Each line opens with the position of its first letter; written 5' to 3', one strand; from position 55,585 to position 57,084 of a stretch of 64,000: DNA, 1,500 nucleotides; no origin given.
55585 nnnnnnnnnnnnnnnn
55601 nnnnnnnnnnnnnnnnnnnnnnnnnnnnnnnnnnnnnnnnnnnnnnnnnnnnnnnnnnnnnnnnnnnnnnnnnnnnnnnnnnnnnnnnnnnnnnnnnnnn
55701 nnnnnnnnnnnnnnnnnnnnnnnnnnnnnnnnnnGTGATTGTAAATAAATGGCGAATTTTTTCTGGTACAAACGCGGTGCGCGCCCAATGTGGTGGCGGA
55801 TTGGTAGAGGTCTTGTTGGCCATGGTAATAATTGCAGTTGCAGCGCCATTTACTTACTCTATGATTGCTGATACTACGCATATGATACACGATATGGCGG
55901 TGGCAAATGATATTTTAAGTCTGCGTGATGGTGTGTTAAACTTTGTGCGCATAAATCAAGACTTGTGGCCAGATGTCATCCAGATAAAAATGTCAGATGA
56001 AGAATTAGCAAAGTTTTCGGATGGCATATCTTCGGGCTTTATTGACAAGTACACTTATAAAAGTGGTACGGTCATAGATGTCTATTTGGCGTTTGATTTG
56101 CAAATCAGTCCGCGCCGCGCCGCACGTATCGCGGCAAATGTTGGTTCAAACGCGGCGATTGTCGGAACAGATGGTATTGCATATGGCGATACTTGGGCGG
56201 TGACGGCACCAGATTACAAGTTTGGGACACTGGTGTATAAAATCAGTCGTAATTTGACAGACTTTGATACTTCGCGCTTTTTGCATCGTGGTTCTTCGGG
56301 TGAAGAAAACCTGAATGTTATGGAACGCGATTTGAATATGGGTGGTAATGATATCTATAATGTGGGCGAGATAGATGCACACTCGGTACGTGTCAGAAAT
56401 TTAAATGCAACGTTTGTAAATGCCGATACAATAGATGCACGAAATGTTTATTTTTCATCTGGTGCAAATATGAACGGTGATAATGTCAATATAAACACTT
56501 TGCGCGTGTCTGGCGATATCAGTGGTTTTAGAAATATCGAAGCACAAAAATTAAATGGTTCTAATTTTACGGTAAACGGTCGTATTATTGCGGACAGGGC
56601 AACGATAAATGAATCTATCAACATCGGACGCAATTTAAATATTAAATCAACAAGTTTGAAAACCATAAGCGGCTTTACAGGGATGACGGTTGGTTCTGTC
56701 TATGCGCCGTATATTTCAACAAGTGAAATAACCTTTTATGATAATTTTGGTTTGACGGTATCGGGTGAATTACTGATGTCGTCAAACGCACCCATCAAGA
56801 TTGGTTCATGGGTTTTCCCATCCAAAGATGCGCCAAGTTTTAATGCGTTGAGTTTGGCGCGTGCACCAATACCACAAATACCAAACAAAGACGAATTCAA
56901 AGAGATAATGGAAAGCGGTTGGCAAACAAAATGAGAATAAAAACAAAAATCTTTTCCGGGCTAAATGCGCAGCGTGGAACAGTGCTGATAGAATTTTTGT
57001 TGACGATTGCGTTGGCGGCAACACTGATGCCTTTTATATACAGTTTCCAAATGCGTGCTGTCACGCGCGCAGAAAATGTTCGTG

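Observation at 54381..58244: Three paralogous giant prepilin-like proteins in one tightly coupled operon, with no pilus or secretion machinery in the window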

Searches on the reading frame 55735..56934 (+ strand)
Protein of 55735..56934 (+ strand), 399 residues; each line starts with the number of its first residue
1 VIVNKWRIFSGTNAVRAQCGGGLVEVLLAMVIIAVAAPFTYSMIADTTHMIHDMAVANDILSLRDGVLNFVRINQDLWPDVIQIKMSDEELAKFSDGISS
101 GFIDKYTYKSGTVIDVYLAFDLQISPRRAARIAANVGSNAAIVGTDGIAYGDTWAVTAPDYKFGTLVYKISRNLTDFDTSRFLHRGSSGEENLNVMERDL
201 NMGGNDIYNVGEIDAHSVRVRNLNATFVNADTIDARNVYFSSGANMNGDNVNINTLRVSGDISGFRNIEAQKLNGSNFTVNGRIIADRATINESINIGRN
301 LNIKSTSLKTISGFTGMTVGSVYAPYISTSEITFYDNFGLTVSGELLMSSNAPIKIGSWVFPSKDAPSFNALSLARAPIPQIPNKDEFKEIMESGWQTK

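Call 5: search_protein_families(library=pfam, proteins=[window:55735-56934:+], max_evalue=1)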
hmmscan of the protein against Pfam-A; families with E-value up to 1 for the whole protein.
window:55735-56934:+ (399 aa): 2 families
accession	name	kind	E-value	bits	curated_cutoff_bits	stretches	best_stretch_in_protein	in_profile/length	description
PF07963.17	N_methyl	-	0.025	14.6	21.2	1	22-37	8-23/27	Prokaryotic N-terminal methylation motif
PF04519.19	Bactofilin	-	0.098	13.4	27.9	1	233-295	30-91/98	Polymer-forming cytoskeletal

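Call 6: search_protein_families(library=ncbifam, proteins=[window:55735-56934:+], max_evalue=1)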
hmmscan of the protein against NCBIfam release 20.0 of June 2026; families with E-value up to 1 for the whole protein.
window:55735-56934:+ (399 aa): 1 family
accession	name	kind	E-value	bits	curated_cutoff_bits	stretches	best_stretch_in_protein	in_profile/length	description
TIGR02532.1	IV_pilin_GFxxxE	domain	0.12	12.3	16.3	1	23-37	6-20/24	prepilin-type N-terminal cleavage/methylation domain-containing protein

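Call 84: search_protein_families(library=phrogs, proteins=[window:55735-56934:+], max_evalue=1)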
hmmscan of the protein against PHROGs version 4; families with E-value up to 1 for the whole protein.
window:55735-56934:+ (399 aa): 0 families

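Call 110: search_dna_similar(query=window:55735-56931:+, collection=plasmids, mode=protein, max_evalue=10, max_rows=8)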
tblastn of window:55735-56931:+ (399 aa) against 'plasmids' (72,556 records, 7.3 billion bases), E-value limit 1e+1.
Records with a match: 51; places in all: 51; records where one place covers at least 80% of the query: 0.
Best place of each record, by identity: <60% 51.
By first word of the organism name: Escherichia 27; Enterobacter 8; Pseudomonas 6; Salmonella 2; Alteromonas 2; Citrobacter 2; Erwinia 1; Yersinia 1; Acetobacter 1; Flagellatimonas 1.
By predicted mobility (MOB-suite, as given by PLSDB): conjugative 34; mobilizable 11; non-mobilizable 6.
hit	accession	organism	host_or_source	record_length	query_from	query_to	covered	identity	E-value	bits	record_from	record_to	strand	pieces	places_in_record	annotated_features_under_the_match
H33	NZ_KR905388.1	Escherichia coli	poultry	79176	132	335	51%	24.7%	8e+0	37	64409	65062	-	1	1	pilV: shufflon system plasmid conjugative transfer pilus tip adhesin PilV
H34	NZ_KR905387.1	Escherichia coli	poultry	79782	132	335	51%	24.7%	8e+0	37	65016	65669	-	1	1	pilV: shufflon system plasmid conjugative transfer pilus tip adhesin PilV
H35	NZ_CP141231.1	Escherichia sp. SB17032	food,Slaughterhouse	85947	132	335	51%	24.7%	8e+0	37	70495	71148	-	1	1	pilV: shufflon system plasmid conjugative transfer pilus tip adhesin PilV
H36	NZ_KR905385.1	Escherichia coli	clinical isolate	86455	132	335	51%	24.7%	8e+0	37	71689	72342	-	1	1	pilV: shufflon system plasmid conjugative transfer pilus tip adhesin PilV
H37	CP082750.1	Salmonella enterica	Chicken wings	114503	132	335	51%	24.7%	8e+0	37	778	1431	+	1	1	pilV: shufflon system plasmid conjugative transfer pilus tip adhesin PilV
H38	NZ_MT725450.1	Escherichia coli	-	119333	132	335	51%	24.7%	8e+0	37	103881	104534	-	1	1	pilV: shufflon system plasmid conjugative transfer pilus tip adhesin PilV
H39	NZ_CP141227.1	Escherichia sp. HBI01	food,clinical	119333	132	335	51%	24.7%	8e+0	37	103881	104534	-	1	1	pilV: shufflon system plasmid conjugative transfer pilus tip adhesin PilV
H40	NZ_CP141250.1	Escherichia sp. PS16002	food,Farm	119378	132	335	51%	24.7%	8e+0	37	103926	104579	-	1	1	pilV: shufflon system plasmid conjugative transfer pilus tip adhesin PilV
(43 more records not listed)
